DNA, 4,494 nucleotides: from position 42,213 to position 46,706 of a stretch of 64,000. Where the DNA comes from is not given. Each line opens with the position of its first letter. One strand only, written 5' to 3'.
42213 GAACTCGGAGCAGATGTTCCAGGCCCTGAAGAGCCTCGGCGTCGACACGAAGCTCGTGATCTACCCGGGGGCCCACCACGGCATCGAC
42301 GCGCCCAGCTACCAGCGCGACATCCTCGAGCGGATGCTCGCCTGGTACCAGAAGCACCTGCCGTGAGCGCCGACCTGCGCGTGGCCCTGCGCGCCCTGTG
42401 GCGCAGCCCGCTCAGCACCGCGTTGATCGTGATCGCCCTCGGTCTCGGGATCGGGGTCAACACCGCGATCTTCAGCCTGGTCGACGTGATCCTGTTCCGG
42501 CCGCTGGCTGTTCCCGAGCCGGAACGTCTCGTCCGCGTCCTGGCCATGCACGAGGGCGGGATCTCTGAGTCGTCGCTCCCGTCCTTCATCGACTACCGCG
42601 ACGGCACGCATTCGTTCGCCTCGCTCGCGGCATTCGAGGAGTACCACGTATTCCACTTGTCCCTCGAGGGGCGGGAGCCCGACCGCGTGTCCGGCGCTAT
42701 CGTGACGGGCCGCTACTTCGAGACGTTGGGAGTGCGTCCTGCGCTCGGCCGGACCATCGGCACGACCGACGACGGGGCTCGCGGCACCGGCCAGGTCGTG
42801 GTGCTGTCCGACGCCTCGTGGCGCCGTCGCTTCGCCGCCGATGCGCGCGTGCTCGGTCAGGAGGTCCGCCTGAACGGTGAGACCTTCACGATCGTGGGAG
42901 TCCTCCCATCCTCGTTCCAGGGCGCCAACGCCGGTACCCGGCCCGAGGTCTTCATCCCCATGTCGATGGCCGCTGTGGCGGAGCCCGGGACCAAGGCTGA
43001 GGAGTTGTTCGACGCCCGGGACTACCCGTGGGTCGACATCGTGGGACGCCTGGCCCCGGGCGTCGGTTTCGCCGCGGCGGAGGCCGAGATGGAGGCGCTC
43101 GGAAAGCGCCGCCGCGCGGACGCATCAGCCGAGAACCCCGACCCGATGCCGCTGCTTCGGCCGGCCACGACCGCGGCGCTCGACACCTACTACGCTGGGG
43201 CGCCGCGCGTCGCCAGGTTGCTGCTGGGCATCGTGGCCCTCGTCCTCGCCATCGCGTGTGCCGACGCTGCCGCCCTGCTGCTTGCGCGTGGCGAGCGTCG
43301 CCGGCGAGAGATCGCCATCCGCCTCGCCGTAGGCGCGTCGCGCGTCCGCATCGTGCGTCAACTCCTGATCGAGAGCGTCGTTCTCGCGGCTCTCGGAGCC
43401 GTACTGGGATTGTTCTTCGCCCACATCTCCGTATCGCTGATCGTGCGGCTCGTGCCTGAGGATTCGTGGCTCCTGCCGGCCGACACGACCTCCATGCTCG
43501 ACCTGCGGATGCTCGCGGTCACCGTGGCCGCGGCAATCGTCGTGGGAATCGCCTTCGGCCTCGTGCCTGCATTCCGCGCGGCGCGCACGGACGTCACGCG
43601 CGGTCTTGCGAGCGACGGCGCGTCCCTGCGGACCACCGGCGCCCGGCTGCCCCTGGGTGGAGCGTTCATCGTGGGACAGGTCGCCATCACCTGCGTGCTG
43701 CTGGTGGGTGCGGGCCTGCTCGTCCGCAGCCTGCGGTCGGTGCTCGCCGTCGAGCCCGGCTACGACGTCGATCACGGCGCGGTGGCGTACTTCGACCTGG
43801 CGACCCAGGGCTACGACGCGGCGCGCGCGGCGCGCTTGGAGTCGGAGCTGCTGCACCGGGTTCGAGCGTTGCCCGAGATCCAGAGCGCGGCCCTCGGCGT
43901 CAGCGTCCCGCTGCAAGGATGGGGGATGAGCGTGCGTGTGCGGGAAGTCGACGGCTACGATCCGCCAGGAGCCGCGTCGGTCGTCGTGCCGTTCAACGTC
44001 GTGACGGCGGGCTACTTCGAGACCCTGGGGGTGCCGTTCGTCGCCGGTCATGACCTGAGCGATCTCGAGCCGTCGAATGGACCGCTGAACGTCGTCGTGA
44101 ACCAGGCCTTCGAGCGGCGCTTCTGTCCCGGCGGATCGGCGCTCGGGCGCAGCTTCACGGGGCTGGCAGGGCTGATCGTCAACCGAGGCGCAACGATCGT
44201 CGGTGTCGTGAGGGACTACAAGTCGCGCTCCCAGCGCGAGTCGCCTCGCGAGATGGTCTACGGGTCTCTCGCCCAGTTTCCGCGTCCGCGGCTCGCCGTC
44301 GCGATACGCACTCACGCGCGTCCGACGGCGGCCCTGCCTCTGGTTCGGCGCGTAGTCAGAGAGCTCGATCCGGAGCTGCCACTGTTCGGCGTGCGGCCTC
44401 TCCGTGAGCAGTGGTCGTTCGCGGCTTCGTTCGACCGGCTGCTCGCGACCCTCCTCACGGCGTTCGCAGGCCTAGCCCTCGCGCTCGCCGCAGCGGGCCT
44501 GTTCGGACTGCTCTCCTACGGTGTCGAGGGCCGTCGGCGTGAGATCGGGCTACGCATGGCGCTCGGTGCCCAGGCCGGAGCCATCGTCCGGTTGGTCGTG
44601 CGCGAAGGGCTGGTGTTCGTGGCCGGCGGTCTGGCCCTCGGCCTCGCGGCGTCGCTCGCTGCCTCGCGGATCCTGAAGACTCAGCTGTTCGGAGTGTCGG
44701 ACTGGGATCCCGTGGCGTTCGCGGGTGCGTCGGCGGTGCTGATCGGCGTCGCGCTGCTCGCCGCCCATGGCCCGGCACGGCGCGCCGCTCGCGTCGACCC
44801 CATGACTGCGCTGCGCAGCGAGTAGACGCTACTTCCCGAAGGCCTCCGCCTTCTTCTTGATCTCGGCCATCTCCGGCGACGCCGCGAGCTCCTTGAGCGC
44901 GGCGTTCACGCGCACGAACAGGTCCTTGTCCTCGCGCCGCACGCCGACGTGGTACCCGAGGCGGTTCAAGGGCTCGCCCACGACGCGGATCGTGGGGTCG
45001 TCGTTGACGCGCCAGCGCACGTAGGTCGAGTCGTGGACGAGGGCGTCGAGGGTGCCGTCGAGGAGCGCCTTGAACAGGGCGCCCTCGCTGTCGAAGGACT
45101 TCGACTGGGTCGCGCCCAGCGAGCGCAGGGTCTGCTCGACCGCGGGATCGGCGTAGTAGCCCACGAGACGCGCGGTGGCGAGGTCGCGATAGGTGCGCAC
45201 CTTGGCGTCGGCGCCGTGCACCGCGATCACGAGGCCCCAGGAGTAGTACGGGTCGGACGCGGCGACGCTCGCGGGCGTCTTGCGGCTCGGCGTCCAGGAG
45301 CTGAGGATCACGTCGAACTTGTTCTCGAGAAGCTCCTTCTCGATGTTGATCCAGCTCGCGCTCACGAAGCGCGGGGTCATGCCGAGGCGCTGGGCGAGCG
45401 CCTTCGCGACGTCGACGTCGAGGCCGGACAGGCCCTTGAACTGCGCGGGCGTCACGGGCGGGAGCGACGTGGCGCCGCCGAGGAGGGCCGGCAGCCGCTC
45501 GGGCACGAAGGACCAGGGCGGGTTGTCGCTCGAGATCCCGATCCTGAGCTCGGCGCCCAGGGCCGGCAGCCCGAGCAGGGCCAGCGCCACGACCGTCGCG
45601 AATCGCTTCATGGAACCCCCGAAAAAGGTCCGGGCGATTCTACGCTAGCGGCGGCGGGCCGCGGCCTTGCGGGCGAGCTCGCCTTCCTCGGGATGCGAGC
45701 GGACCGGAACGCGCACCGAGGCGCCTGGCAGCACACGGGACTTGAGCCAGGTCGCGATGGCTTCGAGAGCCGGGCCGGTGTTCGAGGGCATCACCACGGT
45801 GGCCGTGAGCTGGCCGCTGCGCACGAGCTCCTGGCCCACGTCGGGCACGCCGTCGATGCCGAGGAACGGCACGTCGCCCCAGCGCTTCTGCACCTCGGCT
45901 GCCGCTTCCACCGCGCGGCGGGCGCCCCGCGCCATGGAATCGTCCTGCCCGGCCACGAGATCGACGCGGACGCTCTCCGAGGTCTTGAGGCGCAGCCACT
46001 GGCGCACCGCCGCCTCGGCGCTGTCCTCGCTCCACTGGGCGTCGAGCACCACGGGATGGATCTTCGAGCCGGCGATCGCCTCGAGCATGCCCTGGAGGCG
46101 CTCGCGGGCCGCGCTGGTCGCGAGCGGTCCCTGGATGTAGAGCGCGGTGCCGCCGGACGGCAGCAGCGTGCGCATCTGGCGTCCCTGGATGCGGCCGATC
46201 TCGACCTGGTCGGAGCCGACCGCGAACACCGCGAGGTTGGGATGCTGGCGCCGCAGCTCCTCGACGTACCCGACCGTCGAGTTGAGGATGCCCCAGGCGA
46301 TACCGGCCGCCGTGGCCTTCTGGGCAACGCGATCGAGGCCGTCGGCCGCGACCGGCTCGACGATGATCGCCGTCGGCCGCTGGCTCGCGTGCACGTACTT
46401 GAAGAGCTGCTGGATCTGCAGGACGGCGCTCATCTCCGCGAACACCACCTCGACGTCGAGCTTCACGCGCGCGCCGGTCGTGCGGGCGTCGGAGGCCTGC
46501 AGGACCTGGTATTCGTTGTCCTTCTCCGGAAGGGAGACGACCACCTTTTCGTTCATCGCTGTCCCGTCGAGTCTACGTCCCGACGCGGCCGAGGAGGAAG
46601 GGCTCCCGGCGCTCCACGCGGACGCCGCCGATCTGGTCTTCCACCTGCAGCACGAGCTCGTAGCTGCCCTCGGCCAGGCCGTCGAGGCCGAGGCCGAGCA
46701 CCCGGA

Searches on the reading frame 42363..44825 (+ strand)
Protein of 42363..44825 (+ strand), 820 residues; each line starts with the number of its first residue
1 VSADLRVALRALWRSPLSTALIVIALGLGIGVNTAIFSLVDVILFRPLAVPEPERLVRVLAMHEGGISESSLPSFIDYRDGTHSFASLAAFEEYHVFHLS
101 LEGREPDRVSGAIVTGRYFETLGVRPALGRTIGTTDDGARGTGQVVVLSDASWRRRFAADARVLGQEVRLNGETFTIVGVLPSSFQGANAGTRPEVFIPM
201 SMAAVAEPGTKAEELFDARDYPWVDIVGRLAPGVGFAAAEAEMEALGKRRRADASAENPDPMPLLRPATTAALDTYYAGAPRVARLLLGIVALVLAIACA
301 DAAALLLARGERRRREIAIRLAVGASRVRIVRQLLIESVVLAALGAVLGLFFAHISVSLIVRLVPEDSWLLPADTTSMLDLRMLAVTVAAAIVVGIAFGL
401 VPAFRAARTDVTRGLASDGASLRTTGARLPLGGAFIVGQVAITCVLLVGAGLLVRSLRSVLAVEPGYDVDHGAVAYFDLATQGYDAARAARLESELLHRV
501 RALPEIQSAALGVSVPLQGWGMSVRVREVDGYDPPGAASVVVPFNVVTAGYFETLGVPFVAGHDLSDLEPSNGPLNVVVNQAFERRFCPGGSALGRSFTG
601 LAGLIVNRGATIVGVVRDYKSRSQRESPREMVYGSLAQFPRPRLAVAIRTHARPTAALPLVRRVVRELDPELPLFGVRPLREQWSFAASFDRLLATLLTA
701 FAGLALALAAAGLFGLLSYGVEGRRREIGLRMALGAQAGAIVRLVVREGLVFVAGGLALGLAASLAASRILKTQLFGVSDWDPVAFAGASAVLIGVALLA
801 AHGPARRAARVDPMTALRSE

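Call 52: search_protein_families(library=pfam, proteins=[window:42363-44825:+], max_evalue=0.001)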
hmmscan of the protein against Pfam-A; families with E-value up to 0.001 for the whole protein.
window:42363-44825:+ (820 aa): 2 families
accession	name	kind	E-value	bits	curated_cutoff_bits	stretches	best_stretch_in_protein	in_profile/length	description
PF12704.14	MacB_PCD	-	2.9e-32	113.1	27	2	19-246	1-207/207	MacB-like periplasmic core domain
PF02687.27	FtsX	-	3.6e-23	82.3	25.5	2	700-813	2-120/120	FtsX-like permease C-terminal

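Call 65: search_protein_families(library=padloc, proteins=[window:42363-44825:+], max_evalue=0.001)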
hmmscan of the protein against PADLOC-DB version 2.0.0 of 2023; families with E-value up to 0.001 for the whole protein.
window:42363-44825:+ (820 aa): 1 family
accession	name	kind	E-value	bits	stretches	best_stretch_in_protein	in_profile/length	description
PDLC01990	CARF_m8--CARF_Beta-galactosidase_LolE_TM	-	5.2e-06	22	1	151-408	1288-1527/1791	-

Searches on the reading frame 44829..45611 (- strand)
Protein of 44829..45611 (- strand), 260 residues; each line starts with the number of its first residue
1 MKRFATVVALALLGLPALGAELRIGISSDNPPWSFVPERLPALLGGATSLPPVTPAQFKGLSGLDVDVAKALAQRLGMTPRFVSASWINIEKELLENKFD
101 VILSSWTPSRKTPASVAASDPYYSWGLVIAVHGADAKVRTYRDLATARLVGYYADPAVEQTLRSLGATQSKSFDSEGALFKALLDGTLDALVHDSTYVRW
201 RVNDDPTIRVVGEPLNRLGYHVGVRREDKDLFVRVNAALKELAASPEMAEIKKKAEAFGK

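Call 52: search_protein_families(library=pfam, proteins=[window:44829-45611:-], max_evalue=0.001)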
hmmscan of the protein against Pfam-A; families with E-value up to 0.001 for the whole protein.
window:44829-45611:- (260 aa): 1 family
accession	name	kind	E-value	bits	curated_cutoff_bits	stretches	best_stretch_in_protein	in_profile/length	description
PF00497.25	SBP_bac_3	-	2.7e-22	79.4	26.4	1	48-254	7-128/132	Bacterial extracellular solute-binding proteins, family 3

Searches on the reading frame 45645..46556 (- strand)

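Call 52: search_protein_families(library=pfam, proteins=[window:45645-46556:-], max_evalue=0.001)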
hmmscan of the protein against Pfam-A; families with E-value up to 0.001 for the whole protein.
window:45645-46556:- (303 aa): 1 family
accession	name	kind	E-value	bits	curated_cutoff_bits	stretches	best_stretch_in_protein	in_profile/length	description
PF13407.12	Peripla_BP_4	-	8.3e-29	101.3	35.1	1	5-257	1-238/258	Periplasmic binding protein domain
